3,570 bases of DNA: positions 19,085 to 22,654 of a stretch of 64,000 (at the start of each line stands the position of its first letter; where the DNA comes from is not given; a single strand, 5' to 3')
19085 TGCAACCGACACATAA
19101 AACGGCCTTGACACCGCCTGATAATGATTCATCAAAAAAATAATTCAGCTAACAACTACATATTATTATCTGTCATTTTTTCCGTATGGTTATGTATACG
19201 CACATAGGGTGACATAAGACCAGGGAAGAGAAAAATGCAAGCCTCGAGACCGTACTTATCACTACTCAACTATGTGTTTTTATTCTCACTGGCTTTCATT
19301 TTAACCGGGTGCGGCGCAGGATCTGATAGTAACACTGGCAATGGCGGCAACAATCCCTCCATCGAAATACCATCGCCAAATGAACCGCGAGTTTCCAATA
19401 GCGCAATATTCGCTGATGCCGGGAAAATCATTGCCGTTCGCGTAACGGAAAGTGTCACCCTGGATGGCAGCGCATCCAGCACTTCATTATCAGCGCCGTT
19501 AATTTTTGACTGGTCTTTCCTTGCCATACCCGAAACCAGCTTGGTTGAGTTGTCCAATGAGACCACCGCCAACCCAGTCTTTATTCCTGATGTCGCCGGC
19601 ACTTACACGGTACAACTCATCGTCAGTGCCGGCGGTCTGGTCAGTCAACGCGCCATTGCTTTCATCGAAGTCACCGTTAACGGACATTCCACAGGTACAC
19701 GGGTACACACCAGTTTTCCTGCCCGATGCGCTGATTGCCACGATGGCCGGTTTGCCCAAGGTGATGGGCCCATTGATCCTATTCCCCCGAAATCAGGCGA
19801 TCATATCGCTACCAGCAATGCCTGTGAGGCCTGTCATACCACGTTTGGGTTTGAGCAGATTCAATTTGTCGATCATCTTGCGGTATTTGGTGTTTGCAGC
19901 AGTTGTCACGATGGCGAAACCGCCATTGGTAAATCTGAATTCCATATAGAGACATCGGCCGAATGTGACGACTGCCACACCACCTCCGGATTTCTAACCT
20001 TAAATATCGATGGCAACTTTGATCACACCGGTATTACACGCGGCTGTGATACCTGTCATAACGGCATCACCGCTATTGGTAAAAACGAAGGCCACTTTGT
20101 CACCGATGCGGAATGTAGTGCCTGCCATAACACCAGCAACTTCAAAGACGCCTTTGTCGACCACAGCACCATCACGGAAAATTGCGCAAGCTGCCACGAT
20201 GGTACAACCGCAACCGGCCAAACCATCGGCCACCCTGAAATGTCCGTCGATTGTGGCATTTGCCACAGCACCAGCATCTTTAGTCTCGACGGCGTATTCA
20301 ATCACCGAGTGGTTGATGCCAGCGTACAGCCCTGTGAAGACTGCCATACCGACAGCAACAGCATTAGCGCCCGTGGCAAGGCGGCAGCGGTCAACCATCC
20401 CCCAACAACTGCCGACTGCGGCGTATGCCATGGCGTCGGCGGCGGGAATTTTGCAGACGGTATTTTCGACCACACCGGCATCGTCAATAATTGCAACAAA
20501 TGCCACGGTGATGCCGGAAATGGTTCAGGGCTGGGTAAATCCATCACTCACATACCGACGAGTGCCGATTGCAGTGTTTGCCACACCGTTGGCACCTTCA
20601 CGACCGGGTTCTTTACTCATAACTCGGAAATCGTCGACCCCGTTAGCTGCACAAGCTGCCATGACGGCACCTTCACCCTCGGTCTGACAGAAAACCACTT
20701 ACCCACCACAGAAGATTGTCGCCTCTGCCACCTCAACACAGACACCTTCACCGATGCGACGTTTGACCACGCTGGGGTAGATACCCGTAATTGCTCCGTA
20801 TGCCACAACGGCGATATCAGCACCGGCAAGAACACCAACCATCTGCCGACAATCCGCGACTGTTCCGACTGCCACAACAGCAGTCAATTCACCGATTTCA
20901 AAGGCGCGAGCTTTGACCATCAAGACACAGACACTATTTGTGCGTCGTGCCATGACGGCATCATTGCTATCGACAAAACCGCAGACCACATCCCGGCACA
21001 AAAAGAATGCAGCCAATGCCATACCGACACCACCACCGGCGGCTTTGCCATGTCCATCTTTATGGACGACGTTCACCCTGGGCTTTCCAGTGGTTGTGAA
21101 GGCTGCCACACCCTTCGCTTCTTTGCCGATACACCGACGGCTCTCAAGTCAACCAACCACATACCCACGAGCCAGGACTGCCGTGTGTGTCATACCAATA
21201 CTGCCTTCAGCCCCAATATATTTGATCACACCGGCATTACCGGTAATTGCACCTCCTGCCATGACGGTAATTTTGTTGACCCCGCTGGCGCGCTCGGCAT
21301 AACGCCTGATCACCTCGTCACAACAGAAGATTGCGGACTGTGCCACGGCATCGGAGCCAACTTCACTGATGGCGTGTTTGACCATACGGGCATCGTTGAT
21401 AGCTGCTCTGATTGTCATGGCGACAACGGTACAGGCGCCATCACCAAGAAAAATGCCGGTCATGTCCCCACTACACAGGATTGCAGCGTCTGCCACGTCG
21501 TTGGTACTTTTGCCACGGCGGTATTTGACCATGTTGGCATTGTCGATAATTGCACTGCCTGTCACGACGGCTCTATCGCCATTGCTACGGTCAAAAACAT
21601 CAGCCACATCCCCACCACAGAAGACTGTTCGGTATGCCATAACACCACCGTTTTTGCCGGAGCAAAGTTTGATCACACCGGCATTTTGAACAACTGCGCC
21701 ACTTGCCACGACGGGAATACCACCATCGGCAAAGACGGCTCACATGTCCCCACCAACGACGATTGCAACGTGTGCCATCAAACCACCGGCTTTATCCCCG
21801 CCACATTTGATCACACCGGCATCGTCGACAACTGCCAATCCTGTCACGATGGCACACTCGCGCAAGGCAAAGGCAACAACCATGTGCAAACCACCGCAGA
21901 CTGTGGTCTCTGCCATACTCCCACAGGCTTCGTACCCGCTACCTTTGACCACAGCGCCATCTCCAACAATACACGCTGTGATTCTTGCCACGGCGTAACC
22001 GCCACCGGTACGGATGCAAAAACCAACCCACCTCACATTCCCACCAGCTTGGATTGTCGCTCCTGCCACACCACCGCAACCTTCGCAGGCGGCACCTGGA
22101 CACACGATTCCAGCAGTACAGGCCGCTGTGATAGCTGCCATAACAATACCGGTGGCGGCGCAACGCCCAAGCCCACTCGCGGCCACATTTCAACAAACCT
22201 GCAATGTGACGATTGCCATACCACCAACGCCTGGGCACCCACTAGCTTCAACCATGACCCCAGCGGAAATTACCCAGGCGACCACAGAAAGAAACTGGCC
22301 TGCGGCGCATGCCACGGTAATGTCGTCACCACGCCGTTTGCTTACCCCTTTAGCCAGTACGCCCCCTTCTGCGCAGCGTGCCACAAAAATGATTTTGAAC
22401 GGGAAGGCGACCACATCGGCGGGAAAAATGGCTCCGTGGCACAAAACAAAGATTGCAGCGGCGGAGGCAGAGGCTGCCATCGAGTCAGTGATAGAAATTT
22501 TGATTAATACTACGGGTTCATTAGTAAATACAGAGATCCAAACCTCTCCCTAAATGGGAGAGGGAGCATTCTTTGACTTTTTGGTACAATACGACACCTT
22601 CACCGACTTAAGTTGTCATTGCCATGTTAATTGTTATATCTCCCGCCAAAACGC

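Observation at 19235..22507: Stand-alone lipoprotein with 36 CxxCH heme sites built from about 18 tandem di-heme units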

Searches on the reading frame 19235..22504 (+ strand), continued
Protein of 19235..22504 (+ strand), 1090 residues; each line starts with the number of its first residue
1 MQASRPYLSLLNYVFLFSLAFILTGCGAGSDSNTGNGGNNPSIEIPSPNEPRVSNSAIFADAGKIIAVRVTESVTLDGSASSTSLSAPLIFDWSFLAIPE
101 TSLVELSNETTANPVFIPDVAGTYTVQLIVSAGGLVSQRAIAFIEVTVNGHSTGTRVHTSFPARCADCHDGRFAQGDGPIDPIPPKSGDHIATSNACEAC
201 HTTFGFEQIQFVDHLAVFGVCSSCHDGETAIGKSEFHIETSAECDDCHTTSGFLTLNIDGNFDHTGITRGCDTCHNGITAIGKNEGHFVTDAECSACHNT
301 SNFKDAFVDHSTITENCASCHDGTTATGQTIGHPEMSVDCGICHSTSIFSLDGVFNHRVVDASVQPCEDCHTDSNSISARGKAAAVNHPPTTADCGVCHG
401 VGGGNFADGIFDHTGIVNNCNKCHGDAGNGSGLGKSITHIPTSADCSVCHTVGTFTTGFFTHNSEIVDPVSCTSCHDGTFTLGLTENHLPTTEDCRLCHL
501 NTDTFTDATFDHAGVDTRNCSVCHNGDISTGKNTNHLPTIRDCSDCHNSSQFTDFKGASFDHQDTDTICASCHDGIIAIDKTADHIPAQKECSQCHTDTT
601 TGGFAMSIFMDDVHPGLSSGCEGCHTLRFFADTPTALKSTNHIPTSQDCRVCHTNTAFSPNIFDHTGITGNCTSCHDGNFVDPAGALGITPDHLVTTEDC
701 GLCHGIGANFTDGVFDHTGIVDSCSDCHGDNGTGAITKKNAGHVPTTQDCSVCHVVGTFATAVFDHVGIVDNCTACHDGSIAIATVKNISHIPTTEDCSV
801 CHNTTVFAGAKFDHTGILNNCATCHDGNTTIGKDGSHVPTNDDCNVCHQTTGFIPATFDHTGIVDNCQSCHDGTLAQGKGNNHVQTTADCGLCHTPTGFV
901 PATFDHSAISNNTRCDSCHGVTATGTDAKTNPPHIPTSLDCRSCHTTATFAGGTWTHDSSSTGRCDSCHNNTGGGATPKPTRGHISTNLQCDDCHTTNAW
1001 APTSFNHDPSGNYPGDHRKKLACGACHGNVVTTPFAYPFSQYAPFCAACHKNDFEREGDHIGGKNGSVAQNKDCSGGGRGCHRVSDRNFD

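Call 67: fold_search(model_id=the predicted structure, library=pdb)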
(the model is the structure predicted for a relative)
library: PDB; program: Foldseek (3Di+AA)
matches with E <= 10: 1822; with E <= 0.001: 53
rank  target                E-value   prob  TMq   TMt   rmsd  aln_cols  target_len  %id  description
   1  2yhg                  3.3e-07  1.00  0.08  0.19   3.2       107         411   20  Ab initio phasing of a nucleoside hydrolase-related hypothetical protein from Saccharophagus degradans that is associate (released 2011-08-03)
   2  2yrl_MODEL_1_A        9.0e-07  1.00  0.08  0.71   4.6       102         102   25  Solution structure of the PKD domain from KIAA 1837 protein (released 2007-10-02)
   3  6ihb_R                1.6e-05  1.00  0.08  0.78   2.3        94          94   24  Adeno-Associated Virus 2 in complex with AAVR (released 2019-03-20)
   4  7kpn_Z                1.7e-05  1.00  0.07  0.78   2.5        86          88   13  Adeno-associated virus serotype 5 in complex with the cellular receptor AAVR at 2.5 Angstroms resolution, AAV5 AAVR (released 2020-12-16)
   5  6jcq_R                4.4e-05  1.00  0.08  0.76   2.8        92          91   24  AAV1 in complex with AAVR (released 2019-10-23)
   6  4u6t_A                5.3e-05  1.00  0.07  0.78   2.9        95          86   17  Crystal structure of the Clostridium histolyticum colH collagenase polycystic kidney disease-like domain 2a at 1.76 An (released 2015-03-11)
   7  2e7m_MODEL_1_A        8.2e-05  1.00  0.08  0.66   3.6       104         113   14  Solution structure of the PKD domain (329-428) from human KIAA0319 (released 2007-07-17)
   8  2yd4                  1.4e-04  1.00  0.07  0.32   5.1        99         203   14  Crystal structure of the N-terminal Ig1-2 module of Chicken Receptor Protein Tyrosine Phosphatase Sigma (released 2011-04-13)
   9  6a77_A                1.5e-04  1.00  0.07  0.58   5.0        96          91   16  Crystal structure of the fifth immunoglobulin domain (Ig5) of human Robo1 in complex with the Fab fragment of murine m (released 2019-01-30)
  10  2y72_A                1.7e-04  1.00  0.07  0.78   3.3        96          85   20  Crystal structure of the PKD Domain of Collagenase G from Clostridium Histolyticum at 1.18 Angstrom Resolution. (released 2011-09-28)
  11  8dkw_P                1.7e-04  1.00  0.07  0.19   5.2       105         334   12  Cryo-EM structure of cystinosin N288K mutant in a cytosol-open state at pH5.0 (released 2022-09-21)
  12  9fly_A                1.9e-04  1.00  0.07  0.09   2.6        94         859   21  CryoEM structure of the base (4151-5009) in the grappling hook protein A (GhpA) in the bacterium Aureispira sp. CCB-QB (released 2024-10-16)
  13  2di9_MODEL_1_A        2.1e-04  0.99  0.07  0.37  18.1       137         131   18  Solution structure of the 9th filamin domain from human Filamin-B (released 2006-09-29)
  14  6jcs_R                2.2e-04  1.00  0.08  0.72   3.0        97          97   14  AAV5 in complex with AAVR (released 2019-08-14)
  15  2l04_MODEL_1_A        2.2e-04  1.00  0.06  0.55   5.4        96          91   17  The Solution Structure of the C-terminal Ig-like Domain of the Bacteriophage Lambda Tail Tube Protein (released 2010-09-22)
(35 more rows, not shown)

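Call 70: predict_structure(alignment_id=A3)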
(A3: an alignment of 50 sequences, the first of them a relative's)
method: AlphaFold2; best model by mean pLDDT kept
length: 675 residues; sequences in the alignment: 50
mean_pLDDT: 86.0   pTM: 0.60
mean pLDDT of the five models: 86.0, 85.8, 85.3, 84.1, 83.0
residues with pLDDT >= 90: 364; 70-90: 234; 50-70: 37; < 50: 40
segments of 3 or more residues with pLDDT < 50: 15-24, 136-147, 236-251
pLDDT, mean of each block of 10 residues (from residue 1): 59 42 65 74 82 86 80 89 86 87 88 86 87 51 42 85 86 85 88 87 86 86 82 50 40 79 93 84 95 91 95 91 95 95 90 96 92 88 84 94 96 94 96 97 96 96 98 93 91 94 96 98 96 98 93 96 93 93 96 94 91 93 92 88 91 71 86 92
secondary structure, 60 per line:
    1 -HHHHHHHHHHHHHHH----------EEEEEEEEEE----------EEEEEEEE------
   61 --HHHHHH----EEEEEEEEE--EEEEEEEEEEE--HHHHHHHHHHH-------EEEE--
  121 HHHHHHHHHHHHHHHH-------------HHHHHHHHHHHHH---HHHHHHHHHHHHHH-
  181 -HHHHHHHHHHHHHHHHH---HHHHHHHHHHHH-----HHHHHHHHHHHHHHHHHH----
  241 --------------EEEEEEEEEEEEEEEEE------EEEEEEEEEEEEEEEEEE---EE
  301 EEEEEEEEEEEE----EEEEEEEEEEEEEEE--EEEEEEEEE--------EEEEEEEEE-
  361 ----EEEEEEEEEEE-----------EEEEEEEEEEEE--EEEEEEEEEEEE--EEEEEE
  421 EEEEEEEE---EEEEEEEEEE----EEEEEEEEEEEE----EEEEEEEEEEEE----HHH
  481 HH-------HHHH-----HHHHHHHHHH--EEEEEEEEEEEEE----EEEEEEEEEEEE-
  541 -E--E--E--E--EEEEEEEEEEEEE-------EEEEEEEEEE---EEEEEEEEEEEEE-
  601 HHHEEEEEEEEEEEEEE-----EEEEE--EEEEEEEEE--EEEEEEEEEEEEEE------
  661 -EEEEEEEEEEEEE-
elements in order: H2-16 E27-36 E47-54 H63-68 E73-81 E84-94 H97-107 E115-118 H121-136 H150-162 H166-179 H182-198 H202-213 H219-236 E255-271 E278-295 E299-312 E317-331 E334-342 E351-359 E365-375 E387-398 E401-412 E415-428 E432-441 E446-457 E462-473 H478-482 H490-493 H499-508 E511-523 E528-539 E554-566 E574-583 E587-599 E604-617 E623-627 E630-638 E641-654 E662-674

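Call 74: fold_search(model_id=the predicted structure, library=pdb)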
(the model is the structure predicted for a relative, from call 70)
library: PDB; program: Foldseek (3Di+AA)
matches with E <= 10: 1171; with E <= 0.001: 332
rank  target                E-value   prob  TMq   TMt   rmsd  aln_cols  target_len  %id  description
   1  5ldv                  7.9e-10  1.00  0.27  0.38  13.1       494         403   12  Crystal Structures of MOMP from Campylobacter jejuni (released 2016-10-26)
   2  3rfz_B                1.0e-09  1.00  0.33  0.29  12.0       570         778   12  Crystal structure of the FimD usher bound to its cognate FimC:FimH substrate (released 2011-06-01)
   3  3t24_A                2.6e-09  1.00  0.30  0.47  10.9       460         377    9  Crystal structure of Pseudomonas aeruginosa OpdQ (released 2012-02-08)
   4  3t24_C                3.0e-09  1.00  0.29  0.46  11.2       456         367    9  Crystal structure of Pseudomonas aeruginosa OpdQ (released 2012-02-08)
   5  4frx_B                3.3e-09  1.00  0.29  0.43  11.0       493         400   10  Crystal Structure of Pseudomonas aeruginosa OccK8 (OprE) (released 2013-07-24)
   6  3rfz_E                3.5e-09  1.00  0.35  0.31   9.7       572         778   10  Crystal structure of the FimD usher bound to its cognate FimC:FimH substrate (released 2011-06-01)
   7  6ehf                  4.2e-09  1.00  0.22  0.40  12.9       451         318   12  OmpT (in-vitro folded), an outer membrane protein Vibrio cholerae (trimer form) (released 2018-04-25)
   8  5dl6                  5.1e-09  1.00  0.27  0.41  12.4       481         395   10  Crystal structure of Acinetobacter baumannii OccAB2 (released 2016-02-03)
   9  5dl8_A                6.6e-09  1.00  0.31  0.47  11.9       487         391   10  Crystal structure of Acinetobacter baumannii OccAB4 (released 2016-02-03)
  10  2y0k                  7.2e-09  1.00  0.29  0.45  10.9       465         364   12  Crystal Structure of Pseudomonas Aeruginosa OpdO (released 2011-12-21)
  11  4fso_A                8.4e-09  1.00  0.27  0.43  11.2       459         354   12  Crystal Structure of Pseudomonas aeruginosa OccK10 (OpdN) (released 2013-07-24)
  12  3pgr                  8.8e-09  1.00  0.20  0.32  18.2       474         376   10  Asp348Arg mutant of EcFadL (released 2011-05-25)
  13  4frx_A                1.1e-08  1.00  0.26  0.39  12.8       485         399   11  Crystal Structure of Pseudomonas aeruginosa OccK8 (OprE) (released 2013-07-24)
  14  2odj_B                1.1e-08  1.00  0.26  0.39  13.1       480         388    9  Crystal structure of the outer membrane protein OprD from Pseudomonas aeruginosa (released 2007-10-16)
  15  3syb                  1.1e-08  1.00  0.29  0.44  13.5       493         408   10  Crystal structure of Pseudomonas aeruginosa OccD3 (OpdP) (released 2012-02-08)
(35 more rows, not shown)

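Call 92: search_protein_families(library=pfam, proteins=[L083:774-1376:-, L083:1400-2452:-, L083:3193-4470:-, L083:5195-5626:+, L083:5836-6876:+, L083:6891-8249:+, L083:8353-9480:+, L083:13481-15289:-, L083:15286-16140:-, L016:8712-9686:+], max_evalue=0.0001)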
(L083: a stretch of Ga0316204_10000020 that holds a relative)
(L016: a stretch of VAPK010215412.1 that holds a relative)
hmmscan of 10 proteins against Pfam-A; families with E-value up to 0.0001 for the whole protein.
L083:774-1376:- (200 aa): 1 family
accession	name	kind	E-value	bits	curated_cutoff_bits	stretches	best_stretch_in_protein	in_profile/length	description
PF13640.12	2OG-FeII_Oxy_3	-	1.4e-15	58.5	27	1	111-197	2-97/98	2OG-Fe(II) oxygenase superfamily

L083:1400-2452:- (350 aa): 2 families
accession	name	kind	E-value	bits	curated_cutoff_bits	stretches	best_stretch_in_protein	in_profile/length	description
PF21740.2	DUF6866_C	-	1.1e-64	218.1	27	1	167-347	1-181/182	Family of unknown function (DUF6866) C-terminal domain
PF21739.2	DUF6866_N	-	5.1e-63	211.8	27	1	10-162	1-153/153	Family of unknown function (DUF6866) N-terminal domain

L083:3193-4470:- (425 aa): 3 families
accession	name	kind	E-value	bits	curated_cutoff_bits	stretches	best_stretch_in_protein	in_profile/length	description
PF13487.12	HD_5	-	3e-31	108.9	27.2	1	172-328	11-169/170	HD domain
PF11871.13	DUF3391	-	9.5e-27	94.6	27.8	1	6-144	2-136/136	Domain of unknown function (DUF3391)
PF01966.28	HD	-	2.5e-18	66.9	22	1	176-297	2-115/116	HD domain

L083:5195-5626:+ (143 aa): 1 family
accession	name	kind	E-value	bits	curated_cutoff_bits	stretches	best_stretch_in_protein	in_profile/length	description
PF08238.18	Sel1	-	7.9e-27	93.2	30.7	3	75-109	1-35/36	Sel1 repeat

L083:5836-6876:+ (346 aa): 2 families
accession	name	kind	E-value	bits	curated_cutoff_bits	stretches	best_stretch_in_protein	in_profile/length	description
PF07728.20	AAA_5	-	4.5e-10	40.1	22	1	24-140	1-126/139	AAA domain (dynein-related subfamily)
PF00004.35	AAA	-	3.1e-07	31.4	21.2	1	25-136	1-110/131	ATPase family associated with various cellular activities (AAA)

L083:6891-8249:+ (452 aa): 2 families
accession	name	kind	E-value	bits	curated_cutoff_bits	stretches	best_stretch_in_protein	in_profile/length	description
PF13203.12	DUF2201_N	-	3e-39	135.7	23.2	1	19-319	4-269/271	Putative metallopeptidase domain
PF09967.15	DUF2201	-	2.5e-24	86.2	26.4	1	328-451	2-122/123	VWA-like domain (DUF2201)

L083:8353-9480:+ (375 aa): 0 families

L083:13481-15289:- (602 aa): 3 families
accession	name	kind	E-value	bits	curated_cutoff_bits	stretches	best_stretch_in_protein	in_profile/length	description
PF17899.6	Peptidase_M61_N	-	1.8e-57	194.5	23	1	4-175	1-167/168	Peptidase M61 N-terminal domain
PF05299.18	Peptidase_M61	-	7.4e-45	152.6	22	1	273-389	2-118/118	M61 glycyl aminopeptidase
PF13180.12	PDZ_2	-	5.2e-07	30.3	27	1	495-572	2-80/80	PDZ domain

L083:15286-16140:- (284 aa): 1 family
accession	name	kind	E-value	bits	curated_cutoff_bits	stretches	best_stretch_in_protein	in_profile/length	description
PF03958.22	Secretin_N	-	5.4e-07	30.2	28.2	1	50-104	3-66/69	Bacterial type II/III secretion system short domain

L016:8712-9686:+ (324 aa): 4 families
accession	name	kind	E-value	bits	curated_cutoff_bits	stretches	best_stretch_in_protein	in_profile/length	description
PF06445.20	GyrI-like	-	2.6e-27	96.4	26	1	167-319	1-155/155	GyrI-like small molecule binding domain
PF12833.13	HTH_18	-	2.6e-20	72.9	33.6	1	43-121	2-79/80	Helix-turn-helix domain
PF00165.29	HTH_AraC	-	1.6e-17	63.6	26.6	2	87-121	9-42/42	Bacterial regulatory helix-turn-helix proteins, AraC family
PF14526.11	Cass2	-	2e-16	61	27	1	193-316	28-148/150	Integron-associated effector binding protein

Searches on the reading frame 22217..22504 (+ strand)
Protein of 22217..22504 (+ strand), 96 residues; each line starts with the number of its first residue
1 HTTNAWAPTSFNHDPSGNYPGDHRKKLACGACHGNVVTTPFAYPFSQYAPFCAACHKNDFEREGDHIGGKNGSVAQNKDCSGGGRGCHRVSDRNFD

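Call 93: search_protein_representatives(protein=window:22217-22504:+)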
Query: 96 residues. Proteins with E-value up to 0.001 (for the whole library): 126; up to 1e-10: 39; up to 1e-30: 2. The best 126 are listed.
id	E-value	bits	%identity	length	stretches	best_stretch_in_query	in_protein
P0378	3.6e-32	127.3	60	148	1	1-96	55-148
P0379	3.7e-32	127.2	63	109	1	1-95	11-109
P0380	4.9e-28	113.9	43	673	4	1-96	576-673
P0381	2.5e-24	102.1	71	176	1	31-96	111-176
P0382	3.2e-24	101.7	59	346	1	1-95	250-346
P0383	4.0e-23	98.1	43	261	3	1-96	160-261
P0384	5.2e-23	97.8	67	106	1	1-64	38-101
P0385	1.9e-21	92.8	62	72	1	28-96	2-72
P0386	2.4e-20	89.2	72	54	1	43-95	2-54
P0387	2.6e-20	89.1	48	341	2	9-92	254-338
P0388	3.1e-20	88.9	41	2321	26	1-70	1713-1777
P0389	7.5e-20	87.6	42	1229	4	1-95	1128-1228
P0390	3.6e-19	85.4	55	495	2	1-95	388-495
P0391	5.6e-19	84.8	55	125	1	13-94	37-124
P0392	1.3e-18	83.6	50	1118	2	1-94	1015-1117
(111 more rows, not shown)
